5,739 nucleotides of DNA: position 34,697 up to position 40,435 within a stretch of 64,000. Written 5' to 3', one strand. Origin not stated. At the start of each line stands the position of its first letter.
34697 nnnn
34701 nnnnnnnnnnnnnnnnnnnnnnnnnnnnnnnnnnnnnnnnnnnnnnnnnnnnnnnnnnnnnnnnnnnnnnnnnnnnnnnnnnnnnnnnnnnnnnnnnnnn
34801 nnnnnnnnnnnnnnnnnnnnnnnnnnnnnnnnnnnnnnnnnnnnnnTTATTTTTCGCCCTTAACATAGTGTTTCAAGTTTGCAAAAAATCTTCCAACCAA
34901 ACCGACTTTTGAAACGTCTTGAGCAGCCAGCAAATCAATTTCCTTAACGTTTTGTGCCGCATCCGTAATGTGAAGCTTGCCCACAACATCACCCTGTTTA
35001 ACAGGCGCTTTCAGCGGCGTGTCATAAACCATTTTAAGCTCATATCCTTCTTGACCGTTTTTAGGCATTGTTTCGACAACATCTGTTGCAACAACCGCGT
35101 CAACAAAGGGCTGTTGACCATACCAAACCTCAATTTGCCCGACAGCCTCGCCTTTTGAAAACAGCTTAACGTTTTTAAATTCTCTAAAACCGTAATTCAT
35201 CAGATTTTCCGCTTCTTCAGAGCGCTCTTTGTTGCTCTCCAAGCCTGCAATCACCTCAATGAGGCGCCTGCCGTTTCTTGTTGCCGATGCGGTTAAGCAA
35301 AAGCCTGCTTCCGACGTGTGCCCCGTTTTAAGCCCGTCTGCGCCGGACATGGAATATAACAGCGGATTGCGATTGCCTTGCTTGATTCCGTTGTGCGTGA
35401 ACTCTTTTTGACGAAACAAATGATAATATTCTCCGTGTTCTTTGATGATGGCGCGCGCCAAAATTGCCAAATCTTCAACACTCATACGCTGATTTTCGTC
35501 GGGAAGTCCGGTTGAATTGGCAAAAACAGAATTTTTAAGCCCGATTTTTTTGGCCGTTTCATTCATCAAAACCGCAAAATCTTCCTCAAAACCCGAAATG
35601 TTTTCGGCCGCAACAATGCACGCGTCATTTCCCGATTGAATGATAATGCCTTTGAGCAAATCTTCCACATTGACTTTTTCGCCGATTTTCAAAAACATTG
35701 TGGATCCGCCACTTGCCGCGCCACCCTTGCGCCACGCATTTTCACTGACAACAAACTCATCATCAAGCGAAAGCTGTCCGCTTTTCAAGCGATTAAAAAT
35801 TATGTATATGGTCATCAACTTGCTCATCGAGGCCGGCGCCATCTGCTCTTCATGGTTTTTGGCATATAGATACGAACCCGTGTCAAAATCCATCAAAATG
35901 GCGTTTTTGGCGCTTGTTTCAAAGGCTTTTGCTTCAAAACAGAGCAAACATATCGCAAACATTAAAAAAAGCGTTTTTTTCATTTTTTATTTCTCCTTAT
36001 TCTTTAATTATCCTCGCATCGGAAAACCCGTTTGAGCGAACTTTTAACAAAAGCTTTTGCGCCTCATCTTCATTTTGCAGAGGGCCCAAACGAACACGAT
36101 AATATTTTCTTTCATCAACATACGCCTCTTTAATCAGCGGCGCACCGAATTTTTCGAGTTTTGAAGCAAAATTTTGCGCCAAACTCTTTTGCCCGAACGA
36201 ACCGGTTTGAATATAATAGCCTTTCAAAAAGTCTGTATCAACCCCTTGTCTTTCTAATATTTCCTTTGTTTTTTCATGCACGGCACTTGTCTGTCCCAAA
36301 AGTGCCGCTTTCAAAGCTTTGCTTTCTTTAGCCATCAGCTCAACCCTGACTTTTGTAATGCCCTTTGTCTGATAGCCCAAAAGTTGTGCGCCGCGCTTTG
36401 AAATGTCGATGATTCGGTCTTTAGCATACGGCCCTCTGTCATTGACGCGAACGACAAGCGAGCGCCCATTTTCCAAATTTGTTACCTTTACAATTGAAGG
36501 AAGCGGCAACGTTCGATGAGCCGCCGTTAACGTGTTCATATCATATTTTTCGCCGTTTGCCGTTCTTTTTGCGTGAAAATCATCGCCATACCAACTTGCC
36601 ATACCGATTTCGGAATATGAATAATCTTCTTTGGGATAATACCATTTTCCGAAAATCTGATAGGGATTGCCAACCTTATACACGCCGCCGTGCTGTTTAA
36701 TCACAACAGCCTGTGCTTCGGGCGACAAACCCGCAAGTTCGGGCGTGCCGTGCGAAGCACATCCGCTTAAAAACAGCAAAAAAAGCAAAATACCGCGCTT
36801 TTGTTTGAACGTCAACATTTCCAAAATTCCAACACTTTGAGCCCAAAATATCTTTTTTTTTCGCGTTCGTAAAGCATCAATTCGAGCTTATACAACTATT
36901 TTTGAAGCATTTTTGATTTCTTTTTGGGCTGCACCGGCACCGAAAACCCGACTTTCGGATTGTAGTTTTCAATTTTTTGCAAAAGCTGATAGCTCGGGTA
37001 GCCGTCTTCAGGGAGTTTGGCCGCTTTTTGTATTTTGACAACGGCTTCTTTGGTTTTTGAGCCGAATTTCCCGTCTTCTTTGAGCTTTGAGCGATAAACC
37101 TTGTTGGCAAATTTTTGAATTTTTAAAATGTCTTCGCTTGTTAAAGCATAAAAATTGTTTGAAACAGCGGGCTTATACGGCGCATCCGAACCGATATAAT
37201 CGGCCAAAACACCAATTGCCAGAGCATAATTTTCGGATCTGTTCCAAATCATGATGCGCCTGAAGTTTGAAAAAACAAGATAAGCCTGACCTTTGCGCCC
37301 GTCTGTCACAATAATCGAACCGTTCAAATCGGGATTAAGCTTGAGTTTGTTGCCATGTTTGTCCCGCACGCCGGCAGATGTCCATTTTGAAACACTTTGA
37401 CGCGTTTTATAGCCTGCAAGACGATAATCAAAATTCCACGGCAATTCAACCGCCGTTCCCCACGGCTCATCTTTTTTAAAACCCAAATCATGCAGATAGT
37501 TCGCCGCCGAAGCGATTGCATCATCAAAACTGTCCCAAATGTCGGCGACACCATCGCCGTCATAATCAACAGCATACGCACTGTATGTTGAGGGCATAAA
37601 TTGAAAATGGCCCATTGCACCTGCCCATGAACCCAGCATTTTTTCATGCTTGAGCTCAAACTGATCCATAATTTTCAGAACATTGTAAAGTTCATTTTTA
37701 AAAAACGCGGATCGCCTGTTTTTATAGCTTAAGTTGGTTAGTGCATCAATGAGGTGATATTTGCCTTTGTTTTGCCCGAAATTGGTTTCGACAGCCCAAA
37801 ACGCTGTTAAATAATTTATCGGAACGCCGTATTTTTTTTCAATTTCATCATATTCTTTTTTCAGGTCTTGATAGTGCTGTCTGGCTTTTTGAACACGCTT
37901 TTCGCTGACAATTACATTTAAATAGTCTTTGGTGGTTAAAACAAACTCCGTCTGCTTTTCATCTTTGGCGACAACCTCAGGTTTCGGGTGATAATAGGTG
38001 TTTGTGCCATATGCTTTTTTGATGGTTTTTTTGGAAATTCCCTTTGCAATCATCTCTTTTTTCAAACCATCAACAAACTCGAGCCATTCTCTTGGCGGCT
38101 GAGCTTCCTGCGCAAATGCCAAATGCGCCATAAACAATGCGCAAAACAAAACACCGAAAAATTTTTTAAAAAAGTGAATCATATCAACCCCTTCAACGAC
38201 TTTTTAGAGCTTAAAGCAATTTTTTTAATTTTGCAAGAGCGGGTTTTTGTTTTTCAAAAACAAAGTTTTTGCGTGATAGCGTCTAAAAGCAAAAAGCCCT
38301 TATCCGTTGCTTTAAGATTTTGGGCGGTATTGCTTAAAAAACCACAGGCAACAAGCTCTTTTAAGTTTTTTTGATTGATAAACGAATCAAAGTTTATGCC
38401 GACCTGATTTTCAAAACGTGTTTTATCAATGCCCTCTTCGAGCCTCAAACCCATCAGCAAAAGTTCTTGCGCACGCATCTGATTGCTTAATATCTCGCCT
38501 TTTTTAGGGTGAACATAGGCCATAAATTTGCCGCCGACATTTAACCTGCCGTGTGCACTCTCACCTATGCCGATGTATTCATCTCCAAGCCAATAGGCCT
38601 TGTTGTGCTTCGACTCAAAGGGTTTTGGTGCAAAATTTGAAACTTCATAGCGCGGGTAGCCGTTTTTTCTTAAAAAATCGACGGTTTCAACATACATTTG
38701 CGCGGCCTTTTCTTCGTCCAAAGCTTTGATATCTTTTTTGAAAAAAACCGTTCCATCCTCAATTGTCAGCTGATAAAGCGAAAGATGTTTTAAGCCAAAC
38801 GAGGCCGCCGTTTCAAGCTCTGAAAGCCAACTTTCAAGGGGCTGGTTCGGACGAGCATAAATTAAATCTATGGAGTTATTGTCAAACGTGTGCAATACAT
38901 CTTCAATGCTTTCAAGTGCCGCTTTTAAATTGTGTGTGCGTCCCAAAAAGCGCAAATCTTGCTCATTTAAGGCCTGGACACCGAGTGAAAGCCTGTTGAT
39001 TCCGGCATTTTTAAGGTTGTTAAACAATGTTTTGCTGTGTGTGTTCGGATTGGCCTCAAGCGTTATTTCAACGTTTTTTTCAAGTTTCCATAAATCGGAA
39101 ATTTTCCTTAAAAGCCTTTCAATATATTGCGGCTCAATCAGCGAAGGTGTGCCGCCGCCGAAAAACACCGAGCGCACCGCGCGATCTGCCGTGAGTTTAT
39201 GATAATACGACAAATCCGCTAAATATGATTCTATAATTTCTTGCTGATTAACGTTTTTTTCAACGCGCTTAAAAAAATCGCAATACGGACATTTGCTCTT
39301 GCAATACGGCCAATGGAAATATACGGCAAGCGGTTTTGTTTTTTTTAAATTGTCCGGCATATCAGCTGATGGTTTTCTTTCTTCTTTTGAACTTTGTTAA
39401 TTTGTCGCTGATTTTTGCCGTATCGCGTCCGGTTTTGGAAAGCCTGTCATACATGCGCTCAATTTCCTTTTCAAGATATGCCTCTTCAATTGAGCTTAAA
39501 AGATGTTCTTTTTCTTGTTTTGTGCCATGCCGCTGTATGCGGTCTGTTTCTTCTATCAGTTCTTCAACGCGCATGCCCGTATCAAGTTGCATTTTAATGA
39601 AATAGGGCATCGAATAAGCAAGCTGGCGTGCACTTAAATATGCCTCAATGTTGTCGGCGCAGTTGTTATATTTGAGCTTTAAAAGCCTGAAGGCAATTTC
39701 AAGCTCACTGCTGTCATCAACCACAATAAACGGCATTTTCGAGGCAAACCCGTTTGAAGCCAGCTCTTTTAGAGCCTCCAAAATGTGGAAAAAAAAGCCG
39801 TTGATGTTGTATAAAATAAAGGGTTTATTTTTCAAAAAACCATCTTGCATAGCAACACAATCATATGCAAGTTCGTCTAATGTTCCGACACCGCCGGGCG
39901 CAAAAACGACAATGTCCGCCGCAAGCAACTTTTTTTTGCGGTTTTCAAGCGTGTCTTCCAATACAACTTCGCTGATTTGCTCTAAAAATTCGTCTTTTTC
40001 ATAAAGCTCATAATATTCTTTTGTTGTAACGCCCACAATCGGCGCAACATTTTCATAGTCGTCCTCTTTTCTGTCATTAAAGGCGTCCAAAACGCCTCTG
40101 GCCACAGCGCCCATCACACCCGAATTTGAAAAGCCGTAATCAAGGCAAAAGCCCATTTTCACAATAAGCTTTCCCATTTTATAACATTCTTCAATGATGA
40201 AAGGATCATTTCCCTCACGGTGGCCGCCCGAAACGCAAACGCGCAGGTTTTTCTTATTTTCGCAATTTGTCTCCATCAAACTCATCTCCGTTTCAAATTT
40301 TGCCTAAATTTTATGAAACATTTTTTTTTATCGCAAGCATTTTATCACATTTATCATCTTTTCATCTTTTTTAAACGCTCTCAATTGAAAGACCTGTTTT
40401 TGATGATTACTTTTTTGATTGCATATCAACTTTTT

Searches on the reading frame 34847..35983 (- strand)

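Call 29: search_protein_families(library=pfam, max_evalue=0.00001, proteins=[window:34847-35983:-])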
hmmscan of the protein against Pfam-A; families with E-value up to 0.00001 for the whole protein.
window:34847-35983:- (378 aa): 3 families
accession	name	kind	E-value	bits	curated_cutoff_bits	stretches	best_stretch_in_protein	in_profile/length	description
PF00768.25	Peptidase_S11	-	7.4e-73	245.4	27.6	1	18-247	5-236/239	D-alanyl-D-alanine carboxypeptidase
PF07943.18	PBP5_C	-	5.1e-21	75.1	21.2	1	269-358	1-90/91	Penicillin-binding protein 5, C-terminal domain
PF13354.11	Beta-lactamase2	-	6.8e-13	48.9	22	1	30-229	4-200/214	Beta-lactamase enzyme family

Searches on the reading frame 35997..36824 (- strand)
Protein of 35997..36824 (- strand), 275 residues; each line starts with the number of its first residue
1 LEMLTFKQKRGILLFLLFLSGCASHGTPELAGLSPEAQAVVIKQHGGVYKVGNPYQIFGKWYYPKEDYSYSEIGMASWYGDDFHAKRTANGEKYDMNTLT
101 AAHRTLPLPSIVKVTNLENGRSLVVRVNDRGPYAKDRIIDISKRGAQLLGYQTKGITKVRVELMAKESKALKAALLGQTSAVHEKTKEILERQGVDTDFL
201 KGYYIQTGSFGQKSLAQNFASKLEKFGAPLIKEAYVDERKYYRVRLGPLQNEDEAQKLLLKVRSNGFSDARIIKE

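Call 29: search_protein_families(library=pfam, max_evalue=0.00001, proteins=[window:35997-36824:-])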
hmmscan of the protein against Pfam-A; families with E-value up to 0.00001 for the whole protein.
window:35997-36824:- (275 aa): 2 families
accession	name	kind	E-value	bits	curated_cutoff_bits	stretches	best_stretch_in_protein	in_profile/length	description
PF03330.24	DPBB_1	-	1.6e-24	86.4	28.8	1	73-161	3-83/83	Lytic transglycolase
PF05036.18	SPOR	-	1.4e-14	54.6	21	1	201-269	3-72/76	SPOR domain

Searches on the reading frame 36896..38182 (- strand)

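Call 3: search_protein_families(library=pfam, proteins=[window:36896-38182:-])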
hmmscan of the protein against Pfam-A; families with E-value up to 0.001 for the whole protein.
window:36896-38182:- (428 aa): 2 families
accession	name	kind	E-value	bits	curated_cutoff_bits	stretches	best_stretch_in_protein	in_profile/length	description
PF13406.11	SLT_2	-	5.3e-98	328.3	24.3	1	35-328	4-292/292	Transglycosylase SLT domain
PF01471.23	PG_binding_1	-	6.3e-09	36.3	23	1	349-403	2-56/57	Putative peptidoglycan binding domain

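Call 4: search_protein_families(library=ncbifam, proteins=[window:36896-38182:-])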
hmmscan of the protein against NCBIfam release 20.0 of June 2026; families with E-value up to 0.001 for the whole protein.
window:36896-38182:- (428 aa): 3 families
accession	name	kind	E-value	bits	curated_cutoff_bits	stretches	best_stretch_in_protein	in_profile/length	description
TIGR02283.1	MltB_2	subfamily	2.9e-96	322.3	248.45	1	33-330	2-298/300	lytic murein transglycosylase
TIGR02282.1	MltB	equivalog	2.7e-54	184.3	281.4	1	44-328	7-288/290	lytic murein transglycosylase B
NF008029.0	PRK10760.1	equivalog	1.1e-43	149.7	449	1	87-330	115-353/359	lytic murein transglycosylase B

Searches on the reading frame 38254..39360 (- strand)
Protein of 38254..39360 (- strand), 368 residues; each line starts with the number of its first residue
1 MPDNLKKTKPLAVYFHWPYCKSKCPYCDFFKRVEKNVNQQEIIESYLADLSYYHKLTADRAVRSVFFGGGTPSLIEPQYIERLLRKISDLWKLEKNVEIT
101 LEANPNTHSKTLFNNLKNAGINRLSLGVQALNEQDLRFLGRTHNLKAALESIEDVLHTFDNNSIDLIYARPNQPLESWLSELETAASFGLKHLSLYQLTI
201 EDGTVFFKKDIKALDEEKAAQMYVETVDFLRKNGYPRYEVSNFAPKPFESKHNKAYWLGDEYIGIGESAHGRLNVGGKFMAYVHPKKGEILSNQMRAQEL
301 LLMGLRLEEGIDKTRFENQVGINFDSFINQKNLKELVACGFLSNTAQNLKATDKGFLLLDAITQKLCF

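Call 3: search_protein_families(library=pfam, proteins=[window:38254-39360:-])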
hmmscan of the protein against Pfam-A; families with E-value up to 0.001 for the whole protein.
window:38254-39360:- (368 aa): 2 families
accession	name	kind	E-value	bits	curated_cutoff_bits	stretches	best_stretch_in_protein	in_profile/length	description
PF04055.27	Radical_SAM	-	1.5e-19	71.2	29.5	1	16-178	3-159/166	Radical SAM superfamily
PF06969.22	HemN_C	-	1.2e-14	54.5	24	1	291-358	1-67/67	HemN C-terminal domain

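Call 4: search_protein_families(library=ncbifam, proteins=[window:38254-39360:-])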
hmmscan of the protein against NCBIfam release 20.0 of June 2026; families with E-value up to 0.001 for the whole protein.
window:38254-39360:- (368 aa): 26 families (the best 25 are shown)
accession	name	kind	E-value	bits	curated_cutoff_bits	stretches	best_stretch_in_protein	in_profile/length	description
NF005133.0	PRK06582.1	equivalog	8.2e-96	321.4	597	1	8-366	9-388/390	coproporphyrinogen III oxidase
TIGR00539.1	hemN_rel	equivalog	5.9e-82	275.6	205.4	1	12-347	2-350/361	radical SAM family heme chaperone HemW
NF004567.0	PRK05904.1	equivalog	1.3e-54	185.8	355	1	12-319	8-316/353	coproporphyrinogen III oxidase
NF006067.1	PRK08208.1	equivalog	1.4e-51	175.8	380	1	7-269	32-297/427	STM4012 family radical SAM protein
TIGR04107.1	rSAM_HutW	equivalog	3.1e-46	158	400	1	9-276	38-314/419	heme anaerobic degradation radical SAM methyltransferase ChuW/HutW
TIGR00538.1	hemN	equivalog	8.1e-37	127.1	324.95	1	6-236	45-281/454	oxygen-independent coproporphyrinogen III oxidase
TIGR03994.1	rSAM_HemZ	equivalog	1e-30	107.2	321.4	1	7-238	81-318/401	coproporphyrinogen dehydrogenase HemZ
NF006064.0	PRK08207.2-2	equivalog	1.9e-27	96.4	504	1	9-238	143-378/465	coproporphyrinogen III oxidase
NF006385.0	PRK08629.1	equivalog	2.3e-27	95.8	355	1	5-357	47-404/439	coproporphyrinogen III oxidase family protein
NF006060.0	PRK08207.1-3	equivalog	2.4e-23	82.6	653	1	6-227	145-378/477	coproporphyrinogen III oxidase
TIGR04419.1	no_iron_rSAM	equivalog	7.9e-22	78.3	300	1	42-269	22-253/378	HemN-related non-iron pseudo-SAM protein PsgB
NF006061.0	PRK08207.1-4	equivalog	1.3e-20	73.7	702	1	2-238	165-410/501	coproporphyrinogen III oxidase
NF006062.0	PRK08207.1-5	equivalog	1.7e-15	56.9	1007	1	8-228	146-378/476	coproporphyrinogen III oxidase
NF006059.0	PRK08207.1-1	equivalog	2.7e-14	52.8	1012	1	2-238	163-408/496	coproporphyrinogen III oxidase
NF006065.0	PRK08207.2-4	equivalog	2.2e-13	50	922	1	12-238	170-408/484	coproporphyrinogen III oxidase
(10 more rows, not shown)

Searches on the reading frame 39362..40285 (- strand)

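Call 3: search_protein_families(library=pfam, proteins=[window:39362-40285:-])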
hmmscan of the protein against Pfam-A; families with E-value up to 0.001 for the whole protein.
window:39362-40285:- (307 aa): 2 families
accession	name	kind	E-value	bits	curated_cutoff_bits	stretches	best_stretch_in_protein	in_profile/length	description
PF03641.19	Lysine_decarbox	-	5e-15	56.3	27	1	58-183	1-112/131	Possible lysine decarboxylase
PF18306.6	LDcluster4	-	6.2e-07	29.6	26.3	0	15-67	3-53/151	SLOG cluster4 family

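Call 4: search_protein_families(library=ncbifam, proteins=[window:39362-40285:-])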
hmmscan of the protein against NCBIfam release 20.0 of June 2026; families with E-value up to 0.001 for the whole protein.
window:39362-40285:- (307 aa): 2 families
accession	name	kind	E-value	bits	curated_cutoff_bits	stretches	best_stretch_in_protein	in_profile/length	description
TIGR00730.1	TIGR00730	subfamily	1.5e-21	77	96.35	1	16-185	3-158/178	TIGR00730 family Rossman fold protein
NF058542.1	CtkRMPhLog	equivalog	4.4e-11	43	300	1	26-185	13-158/177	cytokinin riboside 5'-monophosphate phosphoribohydrolase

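Call 71: search_protein_families(library=padloc, max_evalue=0.001, proteins=[window:39362-40285:-])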
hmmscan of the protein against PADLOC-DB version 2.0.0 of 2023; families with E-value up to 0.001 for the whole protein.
window:39362-40285:- (307 aa): 0 families
